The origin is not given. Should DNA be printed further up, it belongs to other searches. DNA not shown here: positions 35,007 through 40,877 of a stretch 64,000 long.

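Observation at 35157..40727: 1856-aa TSP3 / LamG / PEGA-like / NHL protein encoded between the alignment-complex genes and the secretin: candidate pilus-associated adhesin or secreted cargo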

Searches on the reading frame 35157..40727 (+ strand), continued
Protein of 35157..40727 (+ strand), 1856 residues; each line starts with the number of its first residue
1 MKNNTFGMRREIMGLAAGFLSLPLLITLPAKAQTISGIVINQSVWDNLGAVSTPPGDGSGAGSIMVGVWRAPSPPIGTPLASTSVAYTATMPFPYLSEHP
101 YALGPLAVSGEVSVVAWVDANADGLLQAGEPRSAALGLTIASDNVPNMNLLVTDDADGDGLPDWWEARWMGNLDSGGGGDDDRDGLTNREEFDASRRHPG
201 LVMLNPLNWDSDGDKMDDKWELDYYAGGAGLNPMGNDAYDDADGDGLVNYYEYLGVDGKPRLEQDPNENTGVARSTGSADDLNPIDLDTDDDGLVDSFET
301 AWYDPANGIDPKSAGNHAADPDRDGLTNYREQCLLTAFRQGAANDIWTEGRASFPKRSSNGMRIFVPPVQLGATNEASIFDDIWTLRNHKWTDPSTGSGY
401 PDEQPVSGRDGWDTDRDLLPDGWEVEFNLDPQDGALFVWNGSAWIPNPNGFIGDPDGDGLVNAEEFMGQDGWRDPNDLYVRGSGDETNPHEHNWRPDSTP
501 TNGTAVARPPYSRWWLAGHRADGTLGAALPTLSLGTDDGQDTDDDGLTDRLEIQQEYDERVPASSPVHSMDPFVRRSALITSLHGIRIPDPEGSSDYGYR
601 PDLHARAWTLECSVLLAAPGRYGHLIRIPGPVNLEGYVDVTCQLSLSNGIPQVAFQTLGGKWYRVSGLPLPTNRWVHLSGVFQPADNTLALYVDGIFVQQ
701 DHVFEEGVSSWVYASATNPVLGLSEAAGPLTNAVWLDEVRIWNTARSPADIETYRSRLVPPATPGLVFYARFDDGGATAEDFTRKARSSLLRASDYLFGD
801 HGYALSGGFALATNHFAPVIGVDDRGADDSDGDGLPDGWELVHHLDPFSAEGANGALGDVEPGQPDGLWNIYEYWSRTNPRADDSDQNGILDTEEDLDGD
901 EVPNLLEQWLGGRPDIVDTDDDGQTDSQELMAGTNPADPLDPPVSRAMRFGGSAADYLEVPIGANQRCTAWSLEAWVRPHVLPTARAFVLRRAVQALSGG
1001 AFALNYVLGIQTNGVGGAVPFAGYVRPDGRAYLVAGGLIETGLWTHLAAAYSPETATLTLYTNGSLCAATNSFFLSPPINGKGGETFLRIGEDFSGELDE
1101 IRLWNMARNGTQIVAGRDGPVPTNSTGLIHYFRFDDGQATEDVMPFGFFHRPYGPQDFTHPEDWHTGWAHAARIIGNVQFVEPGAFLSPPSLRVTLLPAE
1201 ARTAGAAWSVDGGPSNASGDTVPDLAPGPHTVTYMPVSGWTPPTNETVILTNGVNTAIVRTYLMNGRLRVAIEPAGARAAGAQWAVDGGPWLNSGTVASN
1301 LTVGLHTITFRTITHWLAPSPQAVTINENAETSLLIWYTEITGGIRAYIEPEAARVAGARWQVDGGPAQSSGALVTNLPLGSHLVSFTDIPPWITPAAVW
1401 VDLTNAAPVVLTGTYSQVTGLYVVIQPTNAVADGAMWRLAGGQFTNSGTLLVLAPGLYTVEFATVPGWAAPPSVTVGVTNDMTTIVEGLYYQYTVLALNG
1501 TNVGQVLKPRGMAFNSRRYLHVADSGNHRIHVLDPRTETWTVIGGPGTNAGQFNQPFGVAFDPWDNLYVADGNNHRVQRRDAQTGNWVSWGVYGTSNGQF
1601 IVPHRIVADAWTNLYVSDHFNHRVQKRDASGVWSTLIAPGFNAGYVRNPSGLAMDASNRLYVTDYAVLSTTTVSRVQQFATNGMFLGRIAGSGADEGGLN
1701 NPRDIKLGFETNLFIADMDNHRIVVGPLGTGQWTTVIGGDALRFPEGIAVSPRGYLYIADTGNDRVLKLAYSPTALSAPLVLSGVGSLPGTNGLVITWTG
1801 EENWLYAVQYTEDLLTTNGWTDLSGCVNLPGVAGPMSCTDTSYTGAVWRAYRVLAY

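Call 26: find_encoding_contigs(protein=P0082, flank=10000, max_places=1)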
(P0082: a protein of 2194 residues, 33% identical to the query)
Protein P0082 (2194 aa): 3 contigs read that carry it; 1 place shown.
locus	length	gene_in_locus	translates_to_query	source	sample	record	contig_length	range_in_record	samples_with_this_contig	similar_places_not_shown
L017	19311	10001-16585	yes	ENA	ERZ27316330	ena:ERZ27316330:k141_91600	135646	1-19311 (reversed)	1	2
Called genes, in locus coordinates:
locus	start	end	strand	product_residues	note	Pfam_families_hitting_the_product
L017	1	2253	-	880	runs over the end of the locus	PF01326:PPDK_N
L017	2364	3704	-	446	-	PF02812:ELFV_dehydrog_N, PF00208:ELFV_dehydrog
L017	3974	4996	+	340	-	PF08461:WHD_RNase_R, PF01995:NRD1_2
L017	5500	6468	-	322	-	PF01636:APH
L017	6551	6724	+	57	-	-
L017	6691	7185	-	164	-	PF00300:His_Phos_1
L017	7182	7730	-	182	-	PF00239:Resolvase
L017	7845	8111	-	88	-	-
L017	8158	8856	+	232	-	PF00535:Glycos_transf_2, PF13641:Glyco_tranf_2_3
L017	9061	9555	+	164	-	PF04608:PgpA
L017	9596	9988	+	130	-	-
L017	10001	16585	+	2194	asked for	PF01839:FG-GAP (faint), PF08450:SGL (faint), PF13385:Laminin_G_3, PF01436:NHL (weak), PF13517:FG-GAP_3 (weak)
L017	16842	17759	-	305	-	PF00535:Glycos_transf_2, PF10111:Glyco_tranf_2_2 (weak), PF13641:Glyco_tranf_2_3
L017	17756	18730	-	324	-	PF00535:Glycos_transf_2, PF10111:Glyco_tranf_2_2, PF13641:Glyco_tranf_2_3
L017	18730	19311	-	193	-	?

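Call 37: find_encoding_contigs(protein=P0076, flank=10000, max_places=1)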
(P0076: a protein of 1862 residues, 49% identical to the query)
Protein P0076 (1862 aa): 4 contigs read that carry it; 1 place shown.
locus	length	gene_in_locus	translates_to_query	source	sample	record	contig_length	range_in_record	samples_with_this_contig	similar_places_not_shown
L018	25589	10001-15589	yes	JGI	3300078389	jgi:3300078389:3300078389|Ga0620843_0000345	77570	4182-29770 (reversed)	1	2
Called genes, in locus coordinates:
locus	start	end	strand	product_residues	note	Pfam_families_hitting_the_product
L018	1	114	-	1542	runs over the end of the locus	PF00310:GATase_2, PF04898:Glu_syn_central, PF01645:Glu_synthase, PF01493:GXGXG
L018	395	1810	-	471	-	PF13230:GATase_4 (weak), PF13522:GATase_6, PF13537:GATase_7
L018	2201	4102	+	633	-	PF07719:TPR_2 (faint), PF13424:TPR_12 (faint), PF13428:TPR_14 (faint), PF00515:TPR_1 (faint), PF13181:TPR_8 (faint), PF13414:TPR_11 (weak), PF13432:TPR_16, PF14559:TPR_19, +2 more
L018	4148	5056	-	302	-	PF01370:Epimerase, PF04321:RmlD_sub_bind, PF07993:NAD_binding_4, PF01073:3Beta_HSD, PF16363:GDP_Man_Dehyd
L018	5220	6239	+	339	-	PF11104:PilM_2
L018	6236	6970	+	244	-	-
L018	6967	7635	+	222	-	PF10741:T2SSM_b (weak)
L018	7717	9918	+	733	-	PF03958:Secretin_N (weak), PF00263:Secretin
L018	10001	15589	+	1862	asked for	PF13385:Laminin_G_3, PF18884:TSP3_bac (weak), PF13517:FG-GAP_3 (weak)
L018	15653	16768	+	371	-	PF01757:Acyl_transf_3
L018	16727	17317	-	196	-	PF04307:YdjM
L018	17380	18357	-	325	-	PF00578:AhpC-TSA, PF08534:Redoxin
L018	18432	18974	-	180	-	PF01927:Mut7-C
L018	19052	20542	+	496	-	PF00128:Alpha-amylase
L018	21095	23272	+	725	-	PF12437:GSIII_N, PF00120:Gln-synt_C, PF18318:Gln-synt_C-ter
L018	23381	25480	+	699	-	PF00082:Peptidase_S8, PF02225:PA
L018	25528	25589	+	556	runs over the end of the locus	PF00795:CN_hydrolase, PF02540:NAD_synthase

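Call 38: find_encoding_contigs(protein=P0091, flank=10000, max_places=1)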
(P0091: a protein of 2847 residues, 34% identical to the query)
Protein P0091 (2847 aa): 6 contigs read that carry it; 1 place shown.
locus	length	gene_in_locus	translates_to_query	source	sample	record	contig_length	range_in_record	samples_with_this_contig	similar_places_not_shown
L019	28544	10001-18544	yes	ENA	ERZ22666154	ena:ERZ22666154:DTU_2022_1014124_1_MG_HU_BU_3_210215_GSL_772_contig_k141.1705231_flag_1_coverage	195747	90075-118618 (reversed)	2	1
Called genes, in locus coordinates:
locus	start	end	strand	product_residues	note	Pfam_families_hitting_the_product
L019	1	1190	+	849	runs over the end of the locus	PF07719:TPR_2 (faint), PF09976:TPR_21 (faint), PF13174:TPR_6 (faint), PF13424:TPR_12 (faint), PF13428:TPR_14 (faint), PF13525:YfiO (faint), PF14559:TPR_19 (faint), PF13432:TPR_16 (weak), +1 more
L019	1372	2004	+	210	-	PF01618:MotA_ExbB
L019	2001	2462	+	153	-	PF02472:ExbD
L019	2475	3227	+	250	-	-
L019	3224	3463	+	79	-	-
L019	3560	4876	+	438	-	PF00815:Histidinol_dh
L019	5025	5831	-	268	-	PF03437:BtpA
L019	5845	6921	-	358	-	PF02608:Bmp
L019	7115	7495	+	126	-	PF00164:Ribosom_S12_S23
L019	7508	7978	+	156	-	PF00177:Ribosomal_S7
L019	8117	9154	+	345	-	PF00155:Aminotran_1_2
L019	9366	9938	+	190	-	-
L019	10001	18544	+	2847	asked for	PF13385:Laminin_G_3, PF18884:TSP3_bac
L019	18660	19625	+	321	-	-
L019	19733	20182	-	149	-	PF01713:Smr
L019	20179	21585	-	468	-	PF01554:MatE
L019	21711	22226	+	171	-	PF01230:HIT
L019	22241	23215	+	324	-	PF01695:IstB_IS21 (weak), PF02562:PhoH, PF13604:AAA_30 (faint)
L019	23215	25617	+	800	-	PF07697:7TMR-HDED, PF07698:7TM-7TMR_HD, PF01966:HD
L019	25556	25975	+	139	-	PF02130:YbeY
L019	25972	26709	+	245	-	PF11967:RecO_N, PF02565:RecO_C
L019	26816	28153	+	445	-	PF01235:Na_Ala_symp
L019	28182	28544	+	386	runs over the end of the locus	PF20706:GT4-conflict, PF00534:Glycos_transf_1, PF13692:Glyco_trans_1_4, PF13524:Glyco_trans_1_2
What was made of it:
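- Distant relatives work away from any secretin gene (calls 26, 38).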

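Call 57: search_protein_families(library=pfam, proteins=[P0012, P0070, P0009, P0018], max_evalue=0.001)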
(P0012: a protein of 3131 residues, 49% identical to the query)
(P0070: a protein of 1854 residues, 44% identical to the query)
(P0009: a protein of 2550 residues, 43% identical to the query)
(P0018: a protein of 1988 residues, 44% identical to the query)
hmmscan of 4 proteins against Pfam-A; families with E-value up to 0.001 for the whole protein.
P0012 (3131 aa): 6 families
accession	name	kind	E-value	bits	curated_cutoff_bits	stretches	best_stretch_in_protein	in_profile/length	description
PF13385.13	Laminin_G_3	-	6.7e-58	195.6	27.6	4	2638-2796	4-150/151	Concanavalin A-like lectin/glucanases superfamily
PF13519.12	VWA_2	-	8.4e-13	49.3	27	1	914-1016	1-107/107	von Willebrand factor type A domain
PF00092.34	VWA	-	1.4e-12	48.6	23.8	1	913-1076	1-172/174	von Willebrand factor type A domain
PF18884.5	TSP3_bac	-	2.9e-10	40.2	25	0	704-723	1-19/22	Bacterial TSP3 repeat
PF05762.20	VWA_CoxE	-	4.2e-05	23.5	26.4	1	909-1018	54-163/222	VWA domain containing CoxE-like protein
PF13768.12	VWA_3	-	0.00026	21.5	27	1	913-1064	2-154/155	von Willebrand factor type A domain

P0070 (1854 aa): 4 families
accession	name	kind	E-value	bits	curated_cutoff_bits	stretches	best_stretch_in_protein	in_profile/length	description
PF13385.13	Laminin_G_3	-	5.7e-36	124.4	27.6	2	1096-1254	4-151/151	Concanavalin A-like lectin/glucanases superfamily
PF18884.5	TSP3_bac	-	7.2e-24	83.7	25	1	1508-1528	1-21/22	Bacterial TSP3 repeat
PF13517.12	FG-GAP_3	-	4e-07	31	26.9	1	1755-1814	1-61/61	FG-GAP-like repeat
PF03495.19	Binary_toxB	-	0.00018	22.1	25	1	1481-1545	2-63/78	Clostridial binary toxin B/anthrax toxin PA Ca-binding domain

P0009 (2550 aa): 7 families
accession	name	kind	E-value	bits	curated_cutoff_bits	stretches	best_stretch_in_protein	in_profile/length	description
PF13385.13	Laminin_G_3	-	8.3e-43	146.6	27.6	3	1526-1685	4-151/151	Concanavalin A-like lectin/glucanases superfamily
PF01436.27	NHL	-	2.2e-37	125.7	20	4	2049-2076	1-28/28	NHL repeat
PF13517.12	FG-GAP_3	-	4.3e-08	34.1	26.9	2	2329-2384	1-61/61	FG-GAP-like repeat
PF20067.5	SSL_N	-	5.3e-06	26.6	18.9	0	2231-2256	13-38/46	Strictosidine synthase-like, N-terminal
PF18884.5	TSP3_bac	-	7.7e-06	26.1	25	1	1489-1510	1-22/22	Bacterial TSP3 repeat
PF06739.17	SBBP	-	0.00013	22.3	20.5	0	2242-2255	16-29/38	Beta-propeller repeat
PF25021.1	TEN_NHL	-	0.00027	20.5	27.1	0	2049-2074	329-354/357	Teneurin NHL domain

P0018 (1988 aa): 5 families
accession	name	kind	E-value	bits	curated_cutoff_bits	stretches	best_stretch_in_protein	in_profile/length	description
PF13385.13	Laminin_G_3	-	1.9e-29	103.2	27.6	2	957-1110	4-150/151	Concanavalin A-like lectin/glucanases superfamily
PF01436.27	NHL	-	2.4e-29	100.3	20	2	1476-1501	1-26/28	NHL repeat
PF13517.12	FG-GAP_3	-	3.8e-12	47.1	26.9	3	1854-1910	1-61/61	FG-GAP-like repeat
PF01839.29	FG-GAP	-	2.1e-06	27.9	22.1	1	1851-1876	6-27/37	FG-GAP repeat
PF25021.1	TEN_NHL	-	2.3e-06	27.3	27.1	0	1476-1502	329-355/357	Teneurin NHL domain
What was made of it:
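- On Bacterial TSP3 repeat (PF18884): Homologs pass the cut-off (call 57).
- P0012 even adds a VWA domain (call 57), as P. aeruginosa PilY1 has (own knowledge).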

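Call 88: find_encoding_contigs(protein=P0023, flank=10000, max_places=1)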
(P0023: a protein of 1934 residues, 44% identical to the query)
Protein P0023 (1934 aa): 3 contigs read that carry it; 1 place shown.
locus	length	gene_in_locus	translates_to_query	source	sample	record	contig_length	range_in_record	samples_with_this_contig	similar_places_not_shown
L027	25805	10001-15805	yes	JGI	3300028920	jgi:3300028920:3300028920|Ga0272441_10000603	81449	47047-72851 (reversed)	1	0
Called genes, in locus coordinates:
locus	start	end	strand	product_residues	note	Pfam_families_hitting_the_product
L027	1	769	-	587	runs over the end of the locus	PF01609:DDE_Tnp_1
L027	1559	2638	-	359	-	-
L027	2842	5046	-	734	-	-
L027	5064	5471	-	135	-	-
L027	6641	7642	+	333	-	PF11104:PilM_2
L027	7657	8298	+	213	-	-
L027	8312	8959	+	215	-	-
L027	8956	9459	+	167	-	-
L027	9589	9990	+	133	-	-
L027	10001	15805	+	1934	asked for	PF01839:FG-GAP (faint), PF13385:Laminin_G_3, PF01436:NHL, PF06739:SBBP (faint), PF13517:FG-GAP_3 (weak)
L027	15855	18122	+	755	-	PF03958:Secretin_N, PF00263:Secretin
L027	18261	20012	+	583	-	PF00512:HisKA (weak)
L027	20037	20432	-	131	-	-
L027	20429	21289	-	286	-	PF02569:Pantoate_ligase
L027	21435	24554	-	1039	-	-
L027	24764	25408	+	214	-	-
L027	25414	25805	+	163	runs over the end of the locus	PF03259:Robl_LC7 (weak)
